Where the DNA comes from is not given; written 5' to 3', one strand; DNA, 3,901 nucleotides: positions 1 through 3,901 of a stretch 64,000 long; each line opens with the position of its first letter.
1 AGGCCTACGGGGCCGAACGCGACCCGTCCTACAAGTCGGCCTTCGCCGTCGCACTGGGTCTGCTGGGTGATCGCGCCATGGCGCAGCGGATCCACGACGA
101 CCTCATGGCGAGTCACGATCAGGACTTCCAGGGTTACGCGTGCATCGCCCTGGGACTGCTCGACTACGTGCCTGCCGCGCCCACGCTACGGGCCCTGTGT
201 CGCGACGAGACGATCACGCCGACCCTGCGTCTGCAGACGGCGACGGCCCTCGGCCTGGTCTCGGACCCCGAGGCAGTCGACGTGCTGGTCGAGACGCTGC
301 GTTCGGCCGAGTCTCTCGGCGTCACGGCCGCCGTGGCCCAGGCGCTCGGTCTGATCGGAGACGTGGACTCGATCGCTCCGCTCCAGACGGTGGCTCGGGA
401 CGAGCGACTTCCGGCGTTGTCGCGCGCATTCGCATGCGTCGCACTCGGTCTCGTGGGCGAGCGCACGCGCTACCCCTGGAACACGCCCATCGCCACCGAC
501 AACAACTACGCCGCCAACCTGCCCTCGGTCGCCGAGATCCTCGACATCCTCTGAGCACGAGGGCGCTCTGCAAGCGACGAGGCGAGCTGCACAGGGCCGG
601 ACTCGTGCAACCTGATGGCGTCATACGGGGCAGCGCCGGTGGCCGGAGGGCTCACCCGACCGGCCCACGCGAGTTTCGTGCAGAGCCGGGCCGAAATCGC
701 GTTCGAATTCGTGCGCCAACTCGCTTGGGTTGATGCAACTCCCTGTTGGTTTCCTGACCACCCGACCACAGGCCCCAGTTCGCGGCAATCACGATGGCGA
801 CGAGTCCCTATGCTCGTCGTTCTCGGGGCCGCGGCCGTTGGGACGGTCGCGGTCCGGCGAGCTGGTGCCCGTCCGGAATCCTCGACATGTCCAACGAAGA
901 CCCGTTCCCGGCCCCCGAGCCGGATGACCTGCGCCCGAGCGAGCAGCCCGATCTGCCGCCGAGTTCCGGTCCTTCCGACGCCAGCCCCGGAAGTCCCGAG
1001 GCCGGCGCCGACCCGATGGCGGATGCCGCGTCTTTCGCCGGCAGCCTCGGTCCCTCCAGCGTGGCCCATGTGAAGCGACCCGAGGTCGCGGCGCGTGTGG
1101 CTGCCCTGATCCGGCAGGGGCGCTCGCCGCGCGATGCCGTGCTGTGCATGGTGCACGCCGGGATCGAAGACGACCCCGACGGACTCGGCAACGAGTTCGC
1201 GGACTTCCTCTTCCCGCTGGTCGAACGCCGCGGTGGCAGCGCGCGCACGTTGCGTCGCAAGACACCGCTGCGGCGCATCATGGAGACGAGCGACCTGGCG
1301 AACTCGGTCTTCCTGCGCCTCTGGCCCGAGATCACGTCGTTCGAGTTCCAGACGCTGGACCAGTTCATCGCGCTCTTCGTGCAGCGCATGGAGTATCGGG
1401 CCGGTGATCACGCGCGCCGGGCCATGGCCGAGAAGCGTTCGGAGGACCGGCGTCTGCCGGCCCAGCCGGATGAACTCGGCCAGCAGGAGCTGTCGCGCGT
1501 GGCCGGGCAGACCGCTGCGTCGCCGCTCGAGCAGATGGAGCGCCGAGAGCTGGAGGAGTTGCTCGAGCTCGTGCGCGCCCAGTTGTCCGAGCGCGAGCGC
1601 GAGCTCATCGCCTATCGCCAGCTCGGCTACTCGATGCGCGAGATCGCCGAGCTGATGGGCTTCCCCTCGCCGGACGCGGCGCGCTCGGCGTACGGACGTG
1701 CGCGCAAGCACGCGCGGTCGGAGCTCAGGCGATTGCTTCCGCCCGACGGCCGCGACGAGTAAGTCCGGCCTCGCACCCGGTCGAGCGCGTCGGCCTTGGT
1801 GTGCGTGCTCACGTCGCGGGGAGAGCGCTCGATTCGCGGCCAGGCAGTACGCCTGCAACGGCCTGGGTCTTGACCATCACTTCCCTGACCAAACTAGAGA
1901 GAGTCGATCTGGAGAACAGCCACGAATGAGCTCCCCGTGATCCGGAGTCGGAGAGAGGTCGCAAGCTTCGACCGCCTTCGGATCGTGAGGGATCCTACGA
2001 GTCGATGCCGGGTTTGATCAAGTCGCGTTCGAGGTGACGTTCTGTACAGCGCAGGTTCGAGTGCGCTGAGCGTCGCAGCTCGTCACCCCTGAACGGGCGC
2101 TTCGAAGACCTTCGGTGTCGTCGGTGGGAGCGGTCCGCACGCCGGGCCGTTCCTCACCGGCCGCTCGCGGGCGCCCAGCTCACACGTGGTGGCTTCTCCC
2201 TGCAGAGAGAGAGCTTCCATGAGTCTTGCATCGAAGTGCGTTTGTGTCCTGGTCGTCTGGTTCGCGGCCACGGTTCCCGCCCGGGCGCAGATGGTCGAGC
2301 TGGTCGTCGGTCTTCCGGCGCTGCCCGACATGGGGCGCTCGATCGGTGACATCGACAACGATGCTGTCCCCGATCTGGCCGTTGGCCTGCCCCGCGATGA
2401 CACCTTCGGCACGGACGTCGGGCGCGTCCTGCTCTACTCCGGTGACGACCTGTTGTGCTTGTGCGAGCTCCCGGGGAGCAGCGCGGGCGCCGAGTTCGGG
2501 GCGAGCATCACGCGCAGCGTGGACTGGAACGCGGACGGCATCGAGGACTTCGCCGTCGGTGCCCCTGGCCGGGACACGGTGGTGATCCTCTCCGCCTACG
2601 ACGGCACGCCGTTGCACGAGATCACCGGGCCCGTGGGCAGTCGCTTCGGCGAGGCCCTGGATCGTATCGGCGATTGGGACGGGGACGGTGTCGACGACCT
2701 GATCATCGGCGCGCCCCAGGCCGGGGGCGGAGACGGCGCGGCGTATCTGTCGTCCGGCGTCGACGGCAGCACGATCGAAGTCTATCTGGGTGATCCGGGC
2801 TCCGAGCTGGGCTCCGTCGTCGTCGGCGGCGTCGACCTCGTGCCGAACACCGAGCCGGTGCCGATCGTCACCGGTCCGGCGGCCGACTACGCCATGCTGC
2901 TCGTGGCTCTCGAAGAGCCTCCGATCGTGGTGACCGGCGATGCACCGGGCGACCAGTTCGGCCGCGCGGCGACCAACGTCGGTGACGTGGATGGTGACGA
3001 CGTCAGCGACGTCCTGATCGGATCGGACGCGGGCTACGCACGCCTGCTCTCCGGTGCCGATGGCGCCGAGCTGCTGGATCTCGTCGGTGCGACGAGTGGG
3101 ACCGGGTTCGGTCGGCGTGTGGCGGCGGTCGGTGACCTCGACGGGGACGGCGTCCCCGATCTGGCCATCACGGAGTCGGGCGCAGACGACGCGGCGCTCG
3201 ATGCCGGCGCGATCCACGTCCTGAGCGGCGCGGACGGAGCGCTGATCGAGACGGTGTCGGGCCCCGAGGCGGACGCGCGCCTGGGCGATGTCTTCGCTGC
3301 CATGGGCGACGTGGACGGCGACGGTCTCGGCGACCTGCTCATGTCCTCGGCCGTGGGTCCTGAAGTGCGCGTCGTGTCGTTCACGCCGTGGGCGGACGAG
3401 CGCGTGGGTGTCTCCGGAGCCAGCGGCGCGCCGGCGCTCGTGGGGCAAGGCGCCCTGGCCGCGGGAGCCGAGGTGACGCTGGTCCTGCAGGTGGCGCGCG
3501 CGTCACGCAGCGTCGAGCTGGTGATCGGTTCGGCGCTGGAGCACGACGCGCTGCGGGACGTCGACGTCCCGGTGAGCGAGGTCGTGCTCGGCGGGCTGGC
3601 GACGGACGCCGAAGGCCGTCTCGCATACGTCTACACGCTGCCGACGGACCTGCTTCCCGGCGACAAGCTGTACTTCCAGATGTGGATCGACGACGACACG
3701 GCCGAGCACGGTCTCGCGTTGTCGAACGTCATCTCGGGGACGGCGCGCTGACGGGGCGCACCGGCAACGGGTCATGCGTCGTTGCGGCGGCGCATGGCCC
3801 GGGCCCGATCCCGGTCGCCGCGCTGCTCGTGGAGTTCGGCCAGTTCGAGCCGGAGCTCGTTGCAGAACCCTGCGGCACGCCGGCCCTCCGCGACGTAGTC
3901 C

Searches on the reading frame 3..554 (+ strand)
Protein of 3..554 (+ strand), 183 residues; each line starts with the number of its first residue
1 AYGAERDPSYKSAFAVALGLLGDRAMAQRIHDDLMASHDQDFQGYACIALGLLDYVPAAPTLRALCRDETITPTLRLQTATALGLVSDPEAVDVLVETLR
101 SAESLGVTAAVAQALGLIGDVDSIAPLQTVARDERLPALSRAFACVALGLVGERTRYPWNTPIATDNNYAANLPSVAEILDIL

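Call 34: search_protein_families(library=pfam, proteins=[window:3-554:+], max_evalue=0.001)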
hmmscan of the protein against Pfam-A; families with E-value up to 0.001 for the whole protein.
window:3-554:+ (183 aa): 2 families
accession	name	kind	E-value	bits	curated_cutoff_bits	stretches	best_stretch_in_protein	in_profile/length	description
PF13646.12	HEAT_2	-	1e-15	58.2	27.7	1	73-136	14-76/88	HEAT repeats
PF03130.22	HEAT_PBS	-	7.2e-07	29.6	20.9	0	110-131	4-25/27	PBS lyase HEAT-like repeat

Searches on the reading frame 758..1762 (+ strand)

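Call 34: search_protein_families(library=pfam, proteins=[window:758-1762:+], max_evalue=0.001)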
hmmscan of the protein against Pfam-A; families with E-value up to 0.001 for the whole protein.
window:758-1762:+ (334 aa): 2 families
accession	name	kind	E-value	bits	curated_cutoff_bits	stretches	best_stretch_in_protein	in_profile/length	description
PF07638.17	Sigma70_ECF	-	5e-07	30.2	21.1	1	167-323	39-183/185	ECF sigma factor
PF08281.18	Sigma70_r4_2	-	1.7e-05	24.8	25.7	1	274-318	9-53/54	Sigma-70, region 4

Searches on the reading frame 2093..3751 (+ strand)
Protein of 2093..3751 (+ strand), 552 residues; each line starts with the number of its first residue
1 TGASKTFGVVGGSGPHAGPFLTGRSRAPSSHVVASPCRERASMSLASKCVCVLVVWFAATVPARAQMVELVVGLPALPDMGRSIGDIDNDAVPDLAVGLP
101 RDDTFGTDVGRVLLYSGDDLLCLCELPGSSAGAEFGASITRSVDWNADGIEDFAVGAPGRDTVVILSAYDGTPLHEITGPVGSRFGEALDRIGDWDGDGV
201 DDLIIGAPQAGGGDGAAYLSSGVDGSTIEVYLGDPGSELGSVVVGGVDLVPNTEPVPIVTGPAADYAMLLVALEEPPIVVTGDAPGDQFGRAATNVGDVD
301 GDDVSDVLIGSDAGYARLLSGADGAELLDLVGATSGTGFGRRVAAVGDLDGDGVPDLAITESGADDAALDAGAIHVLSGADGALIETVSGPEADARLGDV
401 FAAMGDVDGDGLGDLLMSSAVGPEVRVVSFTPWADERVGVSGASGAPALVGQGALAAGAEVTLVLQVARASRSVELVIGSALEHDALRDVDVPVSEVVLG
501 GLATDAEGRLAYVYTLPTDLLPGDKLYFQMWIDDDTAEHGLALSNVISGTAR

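Call 34: search_protein_families(library=pfam, proteins=[window:2093-3751:+], max_evalue=0.001)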
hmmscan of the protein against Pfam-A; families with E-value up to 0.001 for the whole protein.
window:2093-3751:+ (552 aa): 2 families
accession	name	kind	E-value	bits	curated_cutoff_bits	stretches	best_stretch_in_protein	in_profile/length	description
PF01839.29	FG-GAP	-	2.7e-22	78.6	22.1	2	339-377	1-37/37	FG-GAP repeat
PF13517.12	FG-GAP_3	-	1e-09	39.3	26.9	1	298-358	1-60/61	FG-GAP-like repeat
